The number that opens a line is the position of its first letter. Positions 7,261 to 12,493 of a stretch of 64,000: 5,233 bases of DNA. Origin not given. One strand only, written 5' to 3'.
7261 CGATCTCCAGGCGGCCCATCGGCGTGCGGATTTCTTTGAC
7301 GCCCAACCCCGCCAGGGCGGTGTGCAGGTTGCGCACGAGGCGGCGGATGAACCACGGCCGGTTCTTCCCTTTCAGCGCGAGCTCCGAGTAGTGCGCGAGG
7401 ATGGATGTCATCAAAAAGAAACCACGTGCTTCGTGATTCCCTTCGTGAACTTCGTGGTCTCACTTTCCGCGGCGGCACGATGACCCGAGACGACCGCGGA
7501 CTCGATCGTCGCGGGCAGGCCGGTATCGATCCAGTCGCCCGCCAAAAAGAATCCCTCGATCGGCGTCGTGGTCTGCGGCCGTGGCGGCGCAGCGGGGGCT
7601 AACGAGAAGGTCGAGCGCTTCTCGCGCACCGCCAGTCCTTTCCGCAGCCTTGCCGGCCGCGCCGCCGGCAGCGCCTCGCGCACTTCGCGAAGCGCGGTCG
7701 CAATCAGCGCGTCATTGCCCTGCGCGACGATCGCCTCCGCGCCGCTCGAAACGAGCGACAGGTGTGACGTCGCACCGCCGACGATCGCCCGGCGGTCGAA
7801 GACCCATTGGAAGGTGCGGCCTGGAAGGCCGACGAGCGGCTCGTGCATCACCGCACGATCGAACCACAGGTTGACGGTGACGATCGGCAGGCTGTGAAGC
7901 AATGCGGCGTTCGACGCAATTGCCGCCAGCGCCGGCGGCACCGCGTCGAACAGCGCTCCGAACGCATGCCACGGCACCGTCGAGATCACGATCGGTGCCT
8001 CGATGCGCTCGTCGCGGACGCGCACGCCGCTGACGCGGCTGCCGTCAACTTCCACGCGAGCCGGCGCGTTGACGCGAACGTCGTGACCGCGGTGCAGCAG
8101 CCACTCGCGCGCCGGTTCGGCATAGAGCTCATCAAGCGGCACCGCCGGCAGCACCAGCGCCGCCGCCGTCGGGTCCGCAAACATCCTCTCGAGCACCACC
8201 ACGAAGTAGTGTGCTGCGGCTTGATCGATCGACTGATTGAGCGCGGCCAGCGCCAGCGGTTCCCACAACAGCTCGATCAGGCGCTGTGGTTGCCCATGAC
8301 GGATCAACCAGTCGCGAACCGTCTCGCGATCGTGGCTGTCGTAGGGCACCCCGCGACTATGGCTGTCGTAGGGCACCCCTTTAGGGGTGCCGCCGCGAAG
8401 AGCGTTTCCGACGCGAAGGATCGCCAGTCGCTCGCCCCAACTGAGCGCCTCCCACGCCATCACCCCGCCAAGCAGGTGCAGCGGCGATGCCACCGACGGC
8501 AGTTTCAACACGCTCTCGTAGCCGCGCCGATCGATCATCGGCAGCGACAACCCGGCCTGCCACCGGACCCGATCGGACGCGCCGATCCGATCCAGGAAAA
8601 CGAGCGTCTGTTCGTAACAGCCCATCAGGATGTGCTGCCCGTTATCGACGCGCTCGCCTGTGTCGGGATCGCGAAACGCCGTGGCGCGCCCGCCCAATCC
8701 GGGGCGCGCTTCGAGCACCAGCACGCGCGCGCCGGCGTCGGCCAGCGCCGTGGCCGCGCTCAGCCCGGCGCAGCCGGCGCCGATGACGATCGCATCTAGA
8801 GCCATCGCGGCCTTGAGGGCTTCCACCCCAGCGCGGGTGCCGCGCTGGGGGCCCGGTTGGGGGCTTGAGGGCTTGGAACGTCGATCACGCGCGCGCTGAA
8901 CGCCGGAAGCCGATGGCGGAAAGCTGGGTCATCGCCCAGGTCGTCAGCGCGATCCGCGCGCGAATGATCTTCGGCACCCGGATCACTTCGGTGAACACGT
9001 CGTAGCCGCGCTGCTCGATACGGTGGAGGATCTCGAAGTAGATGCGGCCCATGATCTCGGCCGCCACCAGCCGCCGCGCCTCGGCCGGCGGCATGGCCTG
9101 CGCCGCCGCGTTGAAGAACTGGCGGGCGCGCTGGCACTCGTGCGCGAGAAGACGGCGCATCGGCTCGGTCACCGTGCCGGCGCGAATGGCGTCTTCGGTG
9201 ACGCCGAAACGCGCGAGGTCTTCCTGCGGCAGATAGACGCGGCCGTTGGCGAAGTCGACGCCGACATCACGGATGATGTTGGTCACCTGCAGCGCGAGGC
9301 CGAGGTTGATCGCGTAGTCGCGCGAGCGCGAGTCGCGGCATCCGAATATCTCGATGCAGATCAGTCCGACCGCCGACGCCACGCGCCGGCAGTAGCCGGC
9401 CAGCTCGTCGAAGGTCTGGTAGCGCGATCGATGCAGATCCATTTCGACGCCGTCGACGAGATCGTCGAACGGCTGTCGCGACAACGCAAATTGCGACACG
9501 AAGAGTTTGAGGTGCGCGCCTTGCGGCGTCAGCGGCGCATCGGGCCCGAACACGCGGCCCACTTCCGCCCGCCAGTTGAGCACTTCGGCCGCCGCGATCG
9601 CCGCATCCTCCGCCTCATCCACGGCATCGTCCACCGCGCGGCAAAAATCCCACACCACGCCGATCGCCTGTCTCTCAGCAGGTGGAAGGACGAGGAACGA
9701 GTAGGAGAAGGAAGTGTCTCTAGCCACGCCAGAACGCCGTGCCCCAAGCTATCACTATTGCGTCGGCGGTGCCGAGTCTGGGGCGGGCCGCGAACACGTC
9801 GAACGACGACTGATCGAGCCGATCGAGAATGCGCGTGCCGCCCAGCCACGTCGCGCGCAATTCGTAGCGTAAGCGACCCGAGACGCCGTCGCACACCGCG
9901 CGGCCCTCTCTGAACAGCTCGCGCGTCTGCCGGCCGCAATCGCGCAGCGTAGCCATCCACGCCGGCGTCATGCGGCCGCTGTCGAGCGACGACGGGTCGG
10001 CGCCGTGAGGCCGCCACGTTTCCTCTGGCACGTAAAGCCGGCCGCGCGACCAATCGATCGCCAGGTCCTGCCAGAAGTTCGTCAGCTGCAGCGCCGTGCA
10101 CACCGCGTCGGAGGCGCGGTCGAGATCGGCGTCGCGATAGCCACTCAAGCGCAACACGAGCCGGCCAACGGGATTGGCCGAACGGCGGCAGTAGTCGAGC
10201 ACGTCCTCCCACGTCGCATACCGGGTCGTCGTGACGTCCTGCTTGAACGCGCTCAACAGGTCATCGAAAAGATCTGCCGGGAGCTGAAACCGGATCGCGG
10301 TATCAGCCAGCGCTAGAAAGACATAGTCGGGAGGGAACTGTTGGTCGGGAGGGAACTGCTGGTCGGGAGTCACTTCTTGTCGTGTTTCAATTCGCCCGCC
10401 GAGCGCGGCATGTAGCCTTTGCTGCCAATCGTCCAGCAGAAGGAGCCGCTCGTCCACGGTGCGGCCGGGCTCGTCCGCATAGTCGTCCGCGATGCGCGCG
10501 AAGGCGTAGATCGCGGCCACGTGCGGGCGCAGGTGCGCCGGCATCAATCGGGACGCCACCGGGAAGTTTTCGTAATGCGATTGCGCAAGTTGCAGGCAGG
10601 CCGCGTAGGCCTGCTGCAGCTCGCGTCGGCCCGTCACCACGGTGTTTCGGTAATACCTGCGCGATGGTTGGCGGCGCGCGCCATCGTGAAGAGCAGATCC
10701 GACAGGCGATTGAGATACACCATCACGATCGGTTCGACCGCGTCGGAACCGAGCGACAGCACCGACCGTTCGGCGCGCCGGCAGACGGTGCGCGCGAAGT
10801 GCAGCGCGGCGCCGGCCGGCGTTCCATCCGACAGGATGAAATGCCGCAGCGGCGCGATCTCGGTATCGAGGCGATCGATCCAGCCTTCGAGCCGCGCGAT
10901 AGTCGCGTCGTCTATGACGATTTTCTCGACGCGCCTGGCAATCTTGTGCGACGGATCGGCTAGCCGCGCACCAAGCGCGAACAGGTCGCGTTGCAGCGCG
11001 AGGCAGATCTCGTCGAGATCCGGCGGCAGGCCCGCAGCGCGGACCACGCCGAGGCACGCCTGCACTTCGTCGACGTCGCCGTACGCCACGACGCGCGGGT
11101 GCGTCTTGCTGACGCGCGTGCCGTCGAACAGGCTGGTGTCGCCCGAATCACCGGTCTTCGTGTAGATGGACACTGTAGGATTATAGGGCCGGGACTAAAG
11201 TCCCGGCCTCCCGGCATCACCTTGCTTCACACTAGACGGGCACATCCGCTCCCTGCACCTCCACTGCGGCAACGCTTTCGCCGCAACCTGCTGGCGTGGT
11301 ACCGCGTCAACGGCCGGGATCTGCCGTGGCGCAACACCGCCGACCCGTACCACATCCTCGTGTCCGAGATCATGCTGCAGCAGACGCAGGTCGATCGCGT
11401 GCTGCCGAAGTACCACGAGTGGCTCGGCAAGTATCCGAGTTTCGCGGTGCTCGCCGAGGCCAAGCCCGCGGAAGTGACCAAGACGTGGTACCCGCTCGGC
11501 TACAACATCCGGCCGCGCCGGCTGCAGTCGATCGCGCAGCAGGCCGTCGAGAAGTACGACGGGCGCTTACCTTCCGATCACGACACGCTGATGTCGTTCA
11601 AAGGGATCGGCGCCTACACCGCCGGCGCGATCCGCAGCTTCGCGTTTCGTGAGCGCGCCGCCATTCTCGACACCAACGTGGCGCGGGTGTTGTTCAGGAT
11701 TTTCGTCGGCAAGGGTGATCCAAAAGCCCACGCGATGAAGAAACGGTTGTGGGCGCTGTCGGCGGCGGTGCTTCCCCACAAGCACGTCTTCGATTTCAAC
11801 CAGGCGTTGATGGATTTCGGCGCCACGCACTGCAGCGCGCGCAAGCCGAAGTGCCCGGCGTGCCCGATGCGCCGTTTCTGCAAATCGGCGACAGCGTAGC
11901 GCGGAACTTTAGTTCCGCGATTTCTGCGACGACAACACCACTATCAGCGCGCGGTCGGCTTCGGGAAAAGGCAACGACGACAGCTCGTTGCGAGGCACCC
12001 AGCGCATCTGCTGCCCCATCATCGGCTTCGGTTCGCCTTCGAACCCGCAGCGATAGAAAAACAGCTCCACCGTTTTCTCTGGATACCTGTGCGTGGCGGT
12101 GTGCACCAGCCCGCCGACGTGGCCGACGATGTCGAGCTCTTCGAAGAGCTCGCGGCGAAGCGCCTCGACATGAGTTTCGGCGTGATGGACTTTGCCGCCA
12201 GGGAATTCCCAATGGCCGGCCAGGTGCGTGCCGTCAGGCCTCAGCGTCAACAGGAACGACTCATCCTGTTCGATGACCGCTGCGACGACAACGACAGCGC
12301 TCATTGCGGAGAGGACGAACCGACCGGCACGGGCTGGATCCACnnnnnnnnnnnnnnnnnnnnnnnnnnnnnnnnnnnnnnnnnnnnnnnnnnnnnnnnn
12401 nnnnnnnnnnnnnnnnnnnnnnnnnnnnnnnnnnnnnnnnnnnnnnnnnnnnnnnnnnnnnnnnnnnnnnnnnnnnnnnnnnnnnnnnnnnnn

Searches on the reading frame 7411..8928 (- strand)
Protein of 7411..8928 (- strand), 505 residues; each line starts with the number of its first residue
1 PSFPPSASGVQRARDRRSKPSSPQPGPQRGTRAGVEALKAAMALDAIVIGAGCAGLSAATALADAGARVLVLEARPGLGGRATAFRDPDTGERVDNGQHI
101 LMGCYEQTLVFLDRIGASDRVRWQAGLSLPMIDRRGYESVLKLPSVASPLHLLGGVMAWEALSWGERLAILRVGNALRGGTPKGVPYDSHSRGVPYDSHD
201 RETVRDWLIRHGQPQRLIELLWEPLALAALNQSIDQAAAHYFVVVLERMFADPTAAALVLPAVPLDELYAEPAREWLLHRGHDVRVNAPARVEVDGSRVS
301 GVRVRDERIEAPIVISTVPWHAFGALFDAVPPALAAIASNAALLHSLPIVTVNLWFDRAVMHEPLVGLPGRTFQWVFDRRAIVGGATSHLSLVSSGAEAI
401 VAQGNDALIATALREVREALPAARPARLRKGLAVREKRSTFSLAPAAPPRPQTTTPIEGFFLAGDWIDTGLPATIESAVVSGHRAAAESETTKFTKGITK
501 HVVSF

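Call 77: search_protein_families(library=pfam, proteins=[window:7411-8928:-], max_evalue=0.00001)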
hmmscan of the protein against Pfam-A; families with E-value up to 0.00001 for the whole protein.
window:7411-8928:- (505 aa): 6 families
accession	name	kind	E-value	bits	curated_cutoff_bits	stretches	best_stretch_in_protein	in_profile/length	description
PF01593.30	Amino_oxidase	-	1.7e-39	136.8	19.8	1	54-488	2-441/443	Flavin containing amine oxidoreductase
PF13450.12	NAD_binding_8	-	1.3e-15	57.9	21.9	1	48-114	1-67/68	NAD(P)-binding Rossmann-like domain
PF12831.13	FAD_oxidored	-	3.4e-10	40.2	27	1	45-141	1-94/416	FAD dependent oxidoreductase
PF00890.30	FAD_binding_2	-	8.9e-08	32.2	20.4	1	45-85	1-40/414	FAD binding domain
PF01266.30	DAO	-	1.3e-06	28.7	27.9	1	45-83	1-39/353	FAD dependent oxidoreductase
PF01946.23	Thi4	-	6.5e-06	26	26.2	0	32-81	6-56/235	Thi4 family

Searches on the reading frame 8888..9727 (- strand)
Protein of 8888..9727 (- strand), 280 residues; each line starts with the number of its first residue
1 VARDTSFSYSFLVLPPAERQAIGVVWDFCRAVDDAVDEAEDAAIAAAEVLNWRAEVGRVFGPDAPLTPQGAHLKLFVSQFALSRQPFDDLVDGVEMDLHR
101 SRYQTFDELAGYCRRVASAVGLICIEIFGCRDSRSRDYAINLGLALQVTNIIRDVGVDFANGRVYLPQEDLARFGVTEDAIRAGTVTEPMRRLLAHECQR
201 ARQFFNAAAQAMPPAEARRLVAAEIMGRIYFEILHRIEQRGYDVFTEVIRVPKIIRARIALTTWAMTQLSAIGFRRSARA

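Call 84: search_protein_families(library=padloc, proteins=[window:8888-9727:-], max_evalue=0.00001)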
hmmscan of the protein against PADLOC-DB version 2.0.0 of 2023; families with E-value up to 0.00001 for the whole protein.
window:8888-9727:- (280 aa): 0 families

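Call 85: search_protein_families(library=pfam, proteins=[window:8888-9727:-], max_evalue=0.001)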
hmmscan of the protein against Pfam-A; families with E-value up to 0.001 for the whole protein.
window:8888-9727:- (280 aa): 1 family
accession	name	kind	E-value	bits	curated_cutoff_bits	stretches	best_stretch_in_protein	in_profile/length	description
PF00494.24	SQS_PSY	-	1.5e-70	238.4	26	1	3-252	4-260/263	Squalene/phytoene synthase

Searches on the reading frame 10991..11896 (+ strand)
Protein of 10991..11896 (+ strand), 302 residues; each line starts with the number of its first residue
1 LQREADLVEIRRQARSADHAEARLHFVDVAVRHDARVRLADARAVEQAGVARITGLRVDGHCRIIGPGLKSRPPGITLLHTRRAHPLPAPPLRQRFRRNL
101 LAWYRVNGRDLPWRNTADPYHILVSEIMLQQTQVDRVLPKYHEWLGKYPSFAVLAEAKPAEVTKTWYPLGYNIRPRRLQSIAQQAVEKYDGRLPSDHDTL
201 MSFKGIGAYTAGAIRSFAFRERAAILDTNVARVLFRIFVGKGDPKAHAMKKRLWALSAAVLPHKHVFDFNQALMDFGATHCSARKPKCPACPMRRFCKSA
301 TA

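Call 84: search_protein_families(library=padloc, proteins=[window:10991-11896:+], max_evalue=0.00001)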
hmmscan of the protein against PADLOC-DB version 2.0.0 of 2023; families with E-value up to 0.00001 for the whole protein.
window:10991-11896:+ (302 aa): 1 family
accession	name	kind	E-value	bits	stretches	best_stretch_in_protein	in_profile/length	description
PDLC03398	REase_II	-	1.7e-40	137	1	93-298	9-214/221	Type II nicking endonuclease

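Call 85: search_protein_families(library=pfam, proteins=[window:10991-11896:+], max_evalue=0.001)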
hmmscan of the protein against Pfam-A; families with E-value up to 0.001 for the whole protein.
window:10991-11896:+ (302 aa): 1 family
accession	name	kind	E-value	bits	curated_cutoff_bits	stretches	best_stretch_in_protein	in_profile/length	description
PF00730.31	HhH-GPD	-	4.7e-16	59.5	26.2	1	124-255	1-104/108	HhH-GPD superfamily base excision DNA repair protein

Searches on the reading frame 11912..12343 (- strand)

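Call 85: search_protein_families(library=pfam, proteins=[window:11912-12343:-], max_evalue=0.001)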
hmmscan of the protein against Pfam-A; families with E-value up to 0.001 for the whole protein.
window:11912-12343:- (144 aa): 3 families
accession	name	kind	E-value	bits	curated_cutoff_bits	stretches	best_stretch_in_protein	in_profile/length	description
PF14815.12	NUDIX_4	-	1.2e-22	80.2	35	1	20-134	2-111/113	NUDIX domain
PF00293.34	NUDIX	-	1.7e-18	67.4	21.1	1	17-131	4-128/134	NUDIX domain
PF22327.2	Nudt16-like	-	0.00016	22.1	27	1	23-96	18-90/161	U8 snoRNA-decapping enzyme-like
